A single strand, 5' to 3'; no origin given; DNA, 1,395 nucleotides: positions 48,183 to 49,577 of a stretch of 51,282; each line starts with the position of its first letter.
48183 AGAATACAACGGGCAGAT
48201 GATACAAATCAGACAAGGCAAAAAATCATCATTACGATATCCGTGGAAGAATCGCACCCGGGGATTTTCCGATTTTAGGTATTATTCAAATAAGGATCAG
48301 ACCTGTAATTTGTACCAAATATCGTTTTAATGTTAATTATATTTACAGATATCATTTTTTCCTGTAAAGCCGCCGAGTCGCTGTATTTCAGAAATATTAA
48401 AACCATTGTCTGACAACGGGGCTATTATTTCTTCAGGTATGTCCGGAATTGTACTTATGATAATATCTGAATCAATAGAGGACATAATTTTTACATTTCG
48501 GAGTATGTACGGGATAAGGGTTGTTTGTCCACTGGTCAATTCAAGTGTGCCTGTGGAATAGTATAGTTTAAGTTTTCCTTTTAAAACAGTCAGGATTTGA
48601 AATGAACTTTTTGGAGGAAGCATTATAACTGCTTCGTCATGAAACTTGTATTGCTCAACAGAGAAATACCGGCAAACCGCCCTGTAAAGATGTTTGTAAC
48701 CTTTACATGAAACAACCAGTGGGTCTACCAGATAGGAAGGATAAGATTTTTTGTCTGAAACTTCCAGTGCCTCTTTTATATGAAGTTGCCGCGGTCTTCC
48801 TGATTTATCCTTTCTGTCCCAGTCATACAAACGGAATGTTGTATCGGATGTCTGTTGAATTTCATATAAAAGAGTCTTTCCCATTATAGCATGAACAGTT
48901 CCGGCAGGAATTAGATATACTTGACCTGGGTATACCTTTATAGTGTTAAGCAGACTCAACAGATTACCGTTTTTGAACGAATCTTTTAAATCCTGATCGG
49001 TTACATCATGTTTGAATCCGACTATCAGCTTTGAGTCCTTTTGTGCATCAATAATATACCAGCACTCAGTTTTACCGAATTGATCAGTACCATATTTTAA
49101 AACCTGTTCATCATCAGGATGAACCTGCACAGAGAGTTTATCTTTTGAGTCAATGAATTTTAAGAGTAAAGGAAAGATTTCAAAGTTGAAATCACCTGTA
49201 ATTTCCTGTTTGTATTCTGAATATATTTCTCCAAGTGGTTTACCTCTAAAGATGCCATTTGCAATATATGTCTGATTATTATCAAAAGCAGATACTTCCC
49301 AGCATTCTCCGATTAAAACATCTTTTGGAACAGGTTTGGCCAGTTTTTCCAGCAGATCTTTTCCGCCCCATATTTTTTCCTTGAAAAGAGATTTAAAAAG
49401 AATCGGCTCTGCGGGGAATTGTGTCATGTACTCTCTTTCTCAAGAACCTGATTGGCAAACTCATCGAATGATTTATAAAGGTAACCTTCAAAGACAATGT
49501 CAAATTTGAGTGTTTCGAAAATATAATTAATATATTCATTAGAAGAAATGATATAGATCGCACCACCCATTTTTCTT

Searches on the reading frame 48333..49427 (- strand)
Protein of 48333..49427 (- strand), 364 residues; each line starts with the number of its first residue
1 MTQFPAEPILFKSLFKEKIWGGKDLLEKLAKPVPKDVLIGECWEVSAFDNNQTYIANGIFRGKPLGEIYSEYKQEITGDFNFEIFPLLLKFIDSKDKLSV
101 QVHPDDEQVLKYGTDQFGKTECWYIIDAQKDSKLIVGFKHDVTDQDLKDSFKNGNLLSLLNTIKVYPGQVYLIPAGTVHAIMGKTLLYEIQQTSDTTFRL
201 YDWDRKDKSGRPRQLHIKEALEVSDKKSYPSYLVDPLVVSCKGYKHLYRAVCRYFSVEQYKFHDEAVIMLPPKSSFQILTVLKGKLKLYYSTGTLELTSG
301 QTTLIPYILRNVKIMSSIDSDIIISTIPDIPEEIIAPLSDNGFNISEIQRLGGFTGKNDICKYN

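Call 13: search_protein_families(library=pfam, proteins=[window:48333-49427:-])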
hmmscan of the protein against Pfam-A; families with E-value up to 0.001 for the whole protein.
window:48333-49427:- (364 aa): 2 families
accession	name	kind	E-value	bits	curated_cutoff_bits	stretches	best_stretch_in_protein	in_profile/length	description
PF20511.4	PMI_typeI_cat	-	4.8e-12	46.6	22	1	12-108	5-106/143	Phosphomannose isomerase type I, catalytic domain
PF21621.3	MPI_cupin_dom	-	1.9e-07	31.4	27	1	252-317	8-71/79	Mannose-6-phosphate isomerase, cupin domain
